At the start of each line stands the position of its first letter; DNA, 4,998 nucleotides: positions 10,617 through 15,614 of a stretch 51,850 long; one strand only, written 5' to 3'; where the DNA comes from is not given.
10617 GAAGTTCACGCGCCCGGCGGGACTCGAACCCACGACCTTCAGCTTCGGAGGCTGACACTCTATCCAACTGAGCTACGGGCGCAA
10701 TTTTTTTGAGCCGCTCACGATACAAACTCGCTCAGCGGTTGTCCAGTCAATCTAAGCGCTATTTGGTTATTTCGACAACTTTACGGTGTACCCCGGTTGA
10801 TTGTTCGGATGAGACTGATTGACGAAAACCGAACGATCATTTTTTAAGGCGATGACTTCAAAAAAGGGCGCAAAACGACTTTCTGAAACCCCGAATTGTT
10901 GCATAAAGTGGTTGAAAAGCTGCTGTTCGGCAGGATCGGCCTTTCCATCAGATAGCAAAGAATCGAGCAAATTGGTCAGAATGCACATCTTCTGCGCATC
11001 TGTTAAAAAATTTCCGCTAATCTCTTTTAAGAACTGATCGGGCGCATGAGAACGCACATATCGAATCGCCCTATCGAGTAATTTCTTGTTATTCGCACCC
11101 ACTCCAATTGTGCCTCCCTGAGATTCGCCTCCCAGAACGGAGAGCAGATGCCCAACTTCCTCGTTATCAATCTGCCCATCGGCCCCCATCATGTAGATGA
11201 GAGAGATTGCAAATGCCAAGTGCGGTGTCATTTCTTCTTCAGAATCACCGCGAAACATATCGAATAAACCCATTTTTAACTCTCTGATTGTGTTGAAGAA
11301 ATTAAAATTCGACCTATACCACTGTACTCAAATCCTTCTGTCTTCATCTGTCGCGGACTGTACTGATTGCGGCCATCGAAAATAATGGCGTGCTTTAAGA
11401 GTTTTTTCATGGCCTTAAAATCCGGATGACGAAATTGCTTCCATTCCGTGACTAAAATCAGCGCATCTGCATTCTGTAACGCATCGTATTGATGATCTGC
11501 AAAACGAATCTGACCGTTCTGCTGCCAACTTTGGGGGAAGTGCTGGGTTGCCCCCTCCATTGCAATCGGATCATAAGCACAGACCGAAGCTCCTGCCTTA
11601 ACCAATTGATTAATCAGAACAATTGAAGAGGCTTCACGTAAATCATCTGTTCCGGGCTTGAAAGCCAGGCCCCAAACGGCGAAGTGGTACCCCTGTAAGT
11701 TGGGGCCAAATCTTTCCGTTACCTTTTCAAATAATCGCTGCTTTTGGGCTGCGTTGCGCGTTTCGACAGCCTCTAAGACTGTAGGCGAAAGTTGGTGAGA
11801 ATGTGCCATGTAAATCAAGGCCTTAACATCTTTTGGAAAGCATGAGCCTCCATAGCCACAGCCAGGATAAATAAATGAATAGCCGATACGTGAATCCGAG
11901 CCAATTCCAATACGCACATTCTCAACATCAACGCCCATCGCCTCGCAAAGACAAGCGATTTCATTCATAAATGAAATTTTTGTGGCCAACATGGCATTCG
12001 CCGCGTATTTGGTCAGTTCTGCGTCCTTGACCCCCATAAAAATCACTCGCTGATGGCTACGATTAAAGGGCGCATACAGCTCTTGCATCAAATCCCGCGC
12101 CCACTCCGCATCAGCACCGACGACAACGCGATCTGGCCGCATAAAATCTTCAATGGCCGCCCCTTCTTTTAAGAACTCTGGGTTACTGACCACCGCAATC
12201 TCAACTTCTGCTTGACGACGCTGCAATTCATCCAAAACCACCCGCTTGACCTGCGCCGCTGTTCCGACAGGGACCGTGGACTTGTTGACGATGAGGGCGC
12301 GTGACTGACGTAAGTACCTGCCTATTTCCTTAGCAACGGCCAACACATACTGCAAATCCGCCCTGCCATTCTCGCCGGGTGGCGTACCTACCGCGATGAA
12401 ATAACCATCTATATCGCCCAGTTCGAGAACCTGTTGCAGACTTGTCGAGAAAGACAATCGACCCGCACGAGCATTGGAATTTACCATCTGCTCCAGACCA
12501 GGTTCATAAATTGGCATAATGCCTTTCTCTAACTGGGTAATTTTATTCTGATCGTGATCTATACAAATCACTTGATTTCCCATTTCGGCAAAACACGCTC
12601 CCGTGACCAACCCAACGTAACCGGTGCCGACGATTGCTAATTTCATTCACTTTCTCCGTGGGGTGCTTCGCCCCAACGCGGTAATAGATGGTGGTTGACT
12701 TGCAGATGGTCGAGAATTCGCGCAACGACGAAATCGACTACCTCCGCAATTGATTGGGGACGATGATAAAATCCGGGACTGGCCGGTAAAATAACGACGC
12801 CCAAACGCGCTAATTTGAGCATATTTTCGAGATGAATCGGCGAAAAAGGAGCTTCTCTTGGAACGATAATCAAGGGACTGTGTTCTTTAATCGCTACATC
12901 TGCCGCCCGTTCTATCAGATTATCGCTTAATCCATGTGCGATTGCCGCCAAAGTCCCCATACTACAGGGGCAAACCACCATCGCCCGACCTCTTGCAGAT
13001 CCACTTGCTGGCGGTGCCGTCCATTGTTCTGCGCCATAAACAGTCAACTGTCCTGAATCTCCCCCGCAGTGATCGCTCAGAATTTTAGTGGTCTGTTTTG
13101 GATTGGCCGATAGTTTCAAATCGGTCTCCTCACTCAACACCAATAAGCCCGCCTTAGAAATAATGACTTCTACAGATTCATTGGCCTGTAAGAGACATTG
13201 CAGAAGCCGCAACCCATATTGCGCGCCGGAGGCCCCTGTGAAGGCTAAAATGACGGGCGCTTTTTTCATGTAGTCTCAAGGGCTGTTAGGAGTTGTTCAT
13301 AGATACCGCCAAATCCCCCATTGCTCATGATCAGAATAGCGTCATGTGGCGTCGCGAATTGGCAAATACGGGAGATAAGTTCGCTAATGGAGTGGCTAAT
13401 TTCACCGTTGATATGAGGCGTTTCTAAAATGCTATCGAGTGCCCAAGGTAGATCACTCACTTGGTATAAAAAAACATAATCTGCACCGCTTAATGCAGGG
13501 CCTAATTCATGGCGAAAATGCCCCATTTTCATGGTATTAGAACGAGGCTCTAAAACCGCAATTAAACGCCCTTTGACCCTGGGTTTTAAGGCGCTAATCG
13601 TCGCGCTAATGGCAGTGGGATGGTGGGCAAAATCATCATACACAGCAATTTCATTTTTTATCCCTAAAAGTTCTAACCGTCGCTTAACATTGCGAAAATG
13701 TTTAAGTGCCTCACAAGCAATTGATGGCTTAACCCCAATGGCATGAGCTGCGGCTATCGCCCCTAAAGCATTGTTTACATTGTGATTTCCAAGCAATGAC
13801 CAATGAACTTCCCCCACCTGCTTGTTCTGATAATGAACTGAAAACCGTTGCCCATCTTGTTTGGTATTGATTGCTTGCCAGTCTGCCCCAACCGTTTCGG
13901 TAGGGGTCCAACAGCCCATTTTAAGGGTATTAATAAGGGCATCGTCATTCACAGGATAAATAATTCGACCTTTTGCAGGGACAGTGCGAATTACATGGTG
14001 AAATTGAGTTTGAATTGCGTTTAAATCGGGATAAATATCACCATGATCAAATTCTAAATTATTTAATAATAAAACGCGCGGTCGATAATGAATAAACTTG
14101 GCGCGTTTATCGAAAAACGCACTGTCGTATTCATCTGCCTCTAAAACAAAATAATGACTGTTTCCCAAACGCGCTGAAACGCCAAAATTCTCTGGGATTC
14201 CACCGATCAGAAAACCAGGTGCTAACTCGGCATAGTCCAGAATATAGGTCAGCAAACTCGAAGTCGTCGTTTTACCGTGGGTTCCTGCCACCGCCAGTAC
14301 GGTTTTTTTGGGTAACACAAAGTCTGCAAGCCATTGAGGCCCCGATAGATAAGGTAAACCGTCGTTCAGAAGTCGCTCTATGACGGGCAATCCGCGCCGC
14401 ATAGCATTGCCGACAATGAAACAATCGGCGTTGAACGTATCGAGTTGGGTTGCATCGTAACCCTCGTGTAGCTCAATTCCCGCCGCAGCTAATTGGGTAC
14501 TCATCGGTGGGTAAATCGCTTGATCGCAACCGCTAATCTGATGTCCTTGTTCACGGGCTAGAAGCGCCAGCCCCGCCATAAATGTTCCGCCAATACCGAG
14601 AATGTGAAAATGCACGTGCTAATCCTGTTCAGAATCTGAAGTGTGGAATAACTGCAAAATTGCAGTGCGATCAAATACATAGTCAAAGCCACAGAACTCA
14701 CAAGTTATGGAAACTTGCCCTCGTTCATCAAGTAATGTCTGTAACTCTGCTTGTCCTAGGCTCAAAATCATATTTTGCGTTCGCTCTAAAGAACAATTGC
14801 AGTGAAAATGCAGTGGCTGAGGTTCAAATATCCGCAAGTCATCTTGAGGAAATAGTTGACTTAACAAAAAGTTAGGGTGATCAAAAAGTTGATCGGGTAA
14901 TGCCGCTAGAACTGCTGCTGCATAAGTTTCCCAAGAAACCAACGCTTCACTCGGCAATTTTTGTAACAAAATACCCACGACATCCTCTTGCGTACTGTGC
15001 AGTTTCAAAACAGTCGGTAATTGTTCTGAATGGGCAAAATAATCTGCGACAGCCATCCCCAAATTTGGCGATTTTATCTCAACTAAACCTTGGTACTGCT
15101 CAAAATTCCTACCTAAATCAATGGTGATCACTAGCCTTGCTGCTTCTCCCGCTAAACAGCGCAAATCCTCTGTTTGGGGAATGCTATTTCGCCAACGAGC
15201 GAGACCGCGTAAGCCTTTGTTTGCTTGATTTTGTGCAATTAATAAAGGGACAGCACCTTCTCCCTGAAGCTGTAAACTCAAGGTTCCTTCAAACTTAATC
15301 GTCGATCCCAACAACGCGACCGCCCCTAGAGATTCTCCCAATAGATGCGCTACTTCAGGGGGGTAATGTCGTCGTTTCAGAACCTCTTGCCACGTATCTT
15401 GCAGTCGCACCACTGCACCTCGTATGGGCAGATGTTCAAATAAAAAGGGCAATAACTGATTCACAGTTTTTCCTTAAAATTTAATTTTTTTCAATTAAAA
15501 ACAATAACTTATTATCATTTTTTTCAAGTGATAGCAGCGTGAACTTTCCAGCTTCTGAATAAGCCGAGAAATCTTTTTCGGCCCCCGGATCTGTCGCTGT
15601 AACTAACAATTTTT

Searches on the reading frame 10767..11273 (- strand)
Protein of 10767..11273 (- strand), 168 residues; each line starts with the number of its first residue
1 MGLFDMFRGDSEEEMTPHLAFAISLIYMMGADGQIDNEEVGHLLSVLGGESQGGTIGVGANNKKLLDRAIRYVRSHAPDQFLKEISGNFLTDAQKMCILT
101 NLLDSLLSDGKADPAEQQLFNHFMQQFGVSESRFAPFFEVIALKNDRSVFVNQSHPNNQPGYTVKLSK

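Call 18: search_protein_families(library=ncbifam, proteins=[window:10767-11273:-], max_evalue=0.00001)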
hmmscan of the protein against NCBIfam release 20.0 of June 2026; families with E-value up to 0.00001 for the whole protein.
window:10767-11273:- (168 aa): 0 families

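Call 20: search_protein_families(library=pfam, proteins=[window:10767-11273:-], max_evalue=0.001)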
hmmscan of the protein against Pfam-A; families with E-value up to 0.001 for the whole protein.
window:10767-11273:- (168 aa): 1 family
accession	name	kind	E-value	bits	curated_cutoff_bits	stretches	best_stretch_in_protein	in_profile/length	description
PF05099.18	TerB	-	4.8e-07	30.5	24.4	1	18-135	1-114/118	Tellurite resistance protein TerB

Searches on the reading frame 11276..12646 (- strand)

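Call 20: search_protein_families(library=pfam, proteins=[window:11276-12646:-], max_evalue=0.001)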
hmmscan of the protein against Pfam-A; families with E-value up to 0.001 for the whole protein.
window:11276-12646:- (456 aa): 5 families
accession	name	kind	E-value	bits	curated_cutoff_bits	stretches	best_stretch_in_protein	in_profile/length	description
PF03721.20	UDPG_MGDP_dh_N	-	9.8e-62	208.3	27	1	1-190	1-187/187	UDP-glucose/GDP-mannose dehydrogenase family, NAD binding domain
PF00984.24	UDPG_MGDP_dh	-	1.9e-37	127.7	25.4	1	208-299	2-93/94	UDP-glucose/GDP-mannose dehydrogenase family, central domain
PF03720.21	UDPG_MGDP_dh_C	-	1.7e-31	109.1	30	1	323-430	1-102/103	UDP-glucose/GDP-mannose dehydrogenase family, UDP binding domain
PF02737.24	3HCDH_N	-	0.00043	20.7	22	0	2-74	1-77/180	3-hydroxyacyl-CoA dehydrogenase, NAD binding domain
PF02558.23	ApbA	-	0.00054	20.1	22.2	0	4-85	2-73/150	Ketopantoate reductase PanE/ApbA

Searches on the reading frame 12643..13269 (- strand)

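Call 20: search_protein_families(library=pfam, proteins=[window:12643-13269:-], max_evalue=0.001)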
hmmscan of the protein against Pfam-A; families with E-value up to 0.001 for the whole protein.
window:12643-13269:- (208 aa): 1 family
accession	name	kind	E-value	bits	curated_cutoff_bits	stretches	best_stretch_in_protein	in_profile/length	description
PF02441.25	Flavoprotein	-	9.2e-44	149.3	22.7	1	6-189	3-162/162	Flavoprotein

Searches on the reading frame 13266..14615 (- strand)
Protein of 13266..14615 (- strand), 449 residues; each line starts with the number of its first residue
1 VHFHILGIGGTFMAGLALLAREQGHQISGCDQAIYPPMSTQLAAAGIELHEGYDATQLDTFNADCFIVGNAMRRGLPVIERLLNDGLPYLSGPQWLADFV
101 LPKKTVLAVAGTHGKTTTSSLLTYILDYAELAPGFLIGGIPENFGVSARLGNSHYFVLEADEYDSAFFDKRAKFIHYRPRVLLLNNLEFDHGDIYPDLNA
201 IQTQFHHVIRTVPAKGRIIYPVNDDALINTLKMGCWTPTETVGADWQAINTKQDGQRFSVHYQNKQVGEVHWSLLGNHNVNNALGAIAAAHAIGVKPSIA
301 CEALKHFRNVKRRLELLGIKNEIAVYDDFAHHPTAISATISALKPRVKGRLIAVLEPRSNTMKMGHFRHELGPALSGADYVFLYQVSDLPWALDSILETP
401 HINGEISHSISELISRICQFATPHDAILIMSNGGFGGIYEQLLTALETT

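Call 20: search_protein_families(library=pfam, proteins=[window:13266-14615:-], max_evalue=0.001)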
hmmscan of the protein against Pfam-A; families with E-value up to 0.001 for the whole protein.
window:13266-14615:- (449 aa): 3 families
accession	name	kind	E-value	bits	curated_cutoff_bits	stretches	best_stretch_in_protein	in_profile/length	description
PF08245.18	Mur_ligase_M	-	1.3e-21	77.9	24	1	109-290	1-200/200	Mur ligase middle domain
PF01225.30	Mur_ligase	-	5.1e-20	72.1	21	1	2-100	1-91/95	Mur ligase family, catalytic domain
PF02875.26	Mur_ligase_C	-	8.9e-16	59.3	28.4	1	312-433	1-127/127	Mur ligase, glutamate ligase domain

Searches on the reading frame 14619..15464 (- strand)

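Call 20: search_protein_families(library=pfam, proteins=[window:14619-15464:-], max_evalue=0.001)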
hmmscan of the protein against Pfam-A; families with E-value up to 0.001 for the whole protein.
window:14619-15464:- (281 aa): 1 family
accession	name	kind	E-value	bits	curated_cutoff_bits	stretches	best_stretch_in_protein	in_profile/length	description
PF01430.24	HSP33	-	5.9e-68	229.7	21.4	1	3-265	2-273/273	Hsp33 protein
